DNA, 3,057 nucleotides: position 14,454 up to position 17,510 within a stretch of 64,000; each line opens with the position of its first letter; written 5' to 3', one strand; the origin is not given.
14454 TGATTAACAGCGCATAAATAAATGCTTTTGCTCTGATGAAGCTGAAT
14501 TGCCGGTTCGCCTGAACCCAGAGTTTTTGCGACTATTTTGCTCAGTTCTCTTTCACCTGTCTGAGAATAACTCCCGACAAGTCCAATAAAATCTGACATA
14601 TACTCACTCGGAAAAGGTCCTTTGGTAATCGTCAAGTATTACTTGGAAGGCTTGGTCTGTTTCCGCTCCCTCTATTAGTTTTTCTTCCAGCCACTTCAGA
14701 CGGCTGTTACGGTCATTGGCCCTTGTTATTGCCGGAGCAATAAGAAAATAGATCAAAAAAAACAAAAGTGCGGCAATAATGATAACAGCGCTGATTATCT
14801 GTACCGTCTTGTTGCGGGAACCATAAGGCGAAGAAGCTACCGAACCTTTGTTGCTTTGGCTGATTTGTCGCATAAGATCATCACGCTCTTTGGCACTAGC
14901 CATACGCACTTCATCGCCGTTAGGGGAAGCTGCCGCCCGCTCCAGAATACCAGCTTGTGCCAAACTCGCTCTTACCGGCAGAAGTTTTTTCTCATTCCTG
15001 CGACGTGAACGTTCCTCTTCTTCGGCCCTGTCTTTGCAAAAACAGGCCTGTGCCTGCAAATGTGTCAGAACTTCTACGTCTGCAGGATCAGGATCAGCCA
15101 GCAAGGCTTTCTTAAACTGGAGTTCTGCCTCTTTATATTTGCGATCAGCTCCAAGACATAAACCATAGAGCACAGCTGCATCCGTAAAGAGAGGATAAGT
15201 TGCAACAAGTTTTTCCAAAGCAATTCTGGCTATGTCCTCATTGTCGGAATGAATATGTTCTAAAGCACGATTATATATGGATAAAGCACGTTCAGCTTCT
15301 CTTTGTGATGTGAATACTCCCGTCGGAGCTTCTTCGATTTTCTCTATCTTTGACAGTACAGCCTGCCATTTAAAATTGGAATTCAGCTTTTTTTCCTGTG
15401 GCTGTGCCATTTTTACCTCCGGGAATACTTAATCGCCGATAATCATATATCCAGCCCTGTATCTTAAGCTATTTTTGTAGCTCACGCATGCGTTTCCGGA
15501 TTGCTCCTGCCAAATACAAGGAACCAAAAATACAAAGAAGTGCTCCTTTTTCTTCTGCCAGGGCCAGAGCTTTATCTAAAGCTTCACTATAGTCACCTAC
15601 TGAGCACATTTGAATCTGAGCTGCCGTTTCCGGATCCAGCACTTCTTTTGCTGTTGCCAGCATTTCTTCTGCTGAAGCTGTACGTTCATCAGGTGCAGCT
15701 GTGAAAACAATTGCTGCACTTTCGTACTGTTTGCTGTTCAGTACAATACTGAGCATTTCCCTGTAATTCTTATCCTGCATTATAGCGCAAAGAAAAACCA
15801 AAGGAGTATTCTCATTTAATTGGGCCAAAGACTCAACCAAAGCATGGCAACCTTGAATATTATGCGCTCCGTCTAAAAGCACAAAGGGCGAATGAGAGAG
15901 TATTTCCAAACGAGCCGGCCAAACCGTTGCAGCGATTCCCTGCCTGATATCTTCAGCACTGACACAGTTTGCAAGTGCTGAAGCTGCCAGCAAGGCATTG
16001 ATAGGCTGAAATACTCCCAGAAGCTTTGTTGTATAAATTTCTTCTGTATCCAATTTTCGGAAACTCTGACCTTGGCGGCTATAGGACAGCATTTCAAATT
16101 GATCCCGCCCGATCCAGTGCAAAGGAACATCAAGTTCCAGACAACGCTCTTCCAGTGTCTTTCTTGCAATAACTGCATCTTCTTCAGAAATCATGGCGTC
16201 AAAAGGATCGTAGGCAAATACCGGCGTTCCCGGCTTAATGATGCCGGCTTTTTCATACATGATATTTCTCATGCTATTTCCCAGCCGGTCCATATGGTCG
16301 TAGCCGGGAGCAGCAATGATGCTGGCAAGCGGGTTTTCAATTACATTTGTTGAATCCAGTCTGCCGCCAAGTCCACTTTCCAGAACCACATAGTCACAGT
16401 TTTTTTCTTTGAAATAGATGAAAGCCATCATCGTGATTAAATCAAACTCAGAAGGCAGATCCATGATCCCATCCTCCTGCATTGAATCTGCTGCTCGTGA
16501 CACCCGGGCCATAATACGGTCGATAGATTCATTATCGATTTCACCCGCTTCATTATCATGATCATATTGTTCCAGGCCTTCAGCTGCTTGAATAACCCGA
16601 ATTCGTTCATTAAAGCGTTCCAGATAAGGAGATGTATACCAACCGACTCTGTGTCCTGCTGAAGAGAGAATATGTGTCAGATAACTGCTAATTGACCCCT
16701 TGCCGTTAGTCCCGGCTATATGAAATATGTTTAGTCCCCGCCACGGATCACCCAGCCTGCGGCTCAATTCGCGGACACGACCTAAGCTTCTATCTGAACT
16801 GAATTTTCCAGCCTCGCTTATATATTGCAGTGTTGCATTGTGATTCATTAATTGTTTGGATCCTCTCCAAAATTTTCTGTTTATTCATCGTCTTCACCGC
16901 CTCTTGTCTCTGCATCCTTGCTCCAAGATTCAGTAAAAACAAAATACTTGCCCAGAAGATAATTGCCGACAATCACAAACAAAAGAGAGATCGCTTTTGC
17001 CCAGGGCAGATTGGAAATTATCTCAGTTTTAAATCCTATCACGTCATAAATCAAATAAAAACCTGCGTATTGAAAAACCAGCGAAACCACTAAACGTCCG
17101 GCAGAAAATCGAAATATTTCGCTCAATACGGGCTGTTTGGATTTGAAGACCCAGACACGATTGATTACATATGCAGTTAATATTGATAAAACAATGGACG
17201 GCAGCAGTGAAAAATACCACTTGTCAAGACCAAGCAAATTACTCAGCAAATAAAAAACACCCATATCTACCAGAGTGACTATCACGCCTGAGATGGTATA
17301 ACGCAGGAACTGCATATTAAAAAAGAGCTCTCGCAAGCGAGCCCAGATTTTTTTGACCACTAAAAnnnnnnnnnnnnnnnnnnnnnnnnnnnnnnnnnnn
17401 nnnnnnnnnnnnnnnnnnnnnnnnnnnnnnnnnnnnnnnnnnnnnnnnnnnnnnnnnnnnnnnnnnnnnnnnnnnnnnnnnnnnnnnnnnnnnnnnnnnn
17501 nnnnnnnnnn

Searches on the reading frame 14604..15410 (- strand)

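Call 3: search_protein_families(library=pfam, proteins=[window:14604-15410:-], max_evalue=1)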
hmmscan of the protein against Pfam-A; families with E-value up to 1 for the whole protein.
window:14604-15410:- (268 aa): 8 families
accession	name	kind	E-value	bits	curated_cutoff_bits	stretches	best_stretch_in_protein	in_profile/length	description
PF07719.23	TPR_2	-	0.00083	19.8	27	1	81-108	6-33/34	Tetratricopeptide repeat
PF00515.34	TPR_1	-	0.0051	17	27.8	1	83-108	8-33/34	Tetratricopeptide repeat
PF13181.12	TPR_8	-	0.029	15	25.7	0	79-108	4-33/34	Tetratricopeptide repeat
PF13428.12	TPR_14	-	0.045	14.9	23.5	0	78-112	3-37/44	Tetratricopeptide repeat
PF13432.12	TPR_16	-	0.056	14.4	32.7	1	59-108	14-61/65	Tetratricopeptide repeat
PF06024.17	Orf78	-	0.17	12.6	29.4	1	182-226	41-88/101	Orf78 (ac78)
PF01127.27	Sdh_cyt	-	0.17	12.4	25.8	1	203-241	25-64/122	Succinate dehydrogenase/Fumarate reductase transmembrane subunit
PF14559.12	TPR_19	-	0.23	12.3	25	1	64-111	13-60/68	Tetratricopeptide repeat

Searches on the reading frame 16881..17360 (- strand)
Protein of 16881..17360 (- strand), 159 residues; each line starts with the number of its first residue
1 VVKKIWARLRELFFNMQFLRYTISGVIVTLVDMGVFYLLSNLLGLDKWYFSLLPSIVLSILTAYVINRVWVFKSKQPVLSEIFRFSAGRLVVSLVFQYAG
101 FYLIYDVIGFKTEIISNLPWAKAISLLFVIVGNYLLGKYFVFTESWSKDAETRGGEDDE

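Call 3: search_protein_families(library=pfam, proteins=[window:16881-17360:-], max_evalue=1)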
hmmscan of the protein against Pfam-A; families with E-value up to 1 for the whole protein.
window:16881-17360:- (159 aa): 2 families
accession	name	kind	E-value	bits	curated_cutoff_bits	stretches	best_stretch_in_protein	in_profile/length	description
PF04138.20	GtrA_DPMS_TM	-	2.6e-17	63.5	26.1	1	20-142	1-117/117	GtrA/DPMS, transmembrane domain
PF06396.16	AGTRAP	-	0.17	12.1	25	1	53-106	60-110/156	Angiotensin II, type I receptor-associated protein (AGTRAP)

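Call 4: search_protein_families(library=ncbifam, proteins=[window:16881-17360:-], max_evalue=1)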
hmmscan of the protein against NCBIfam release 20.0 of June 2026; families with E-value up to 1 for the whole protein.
window:16881-17360:- (159 aa): 0 families
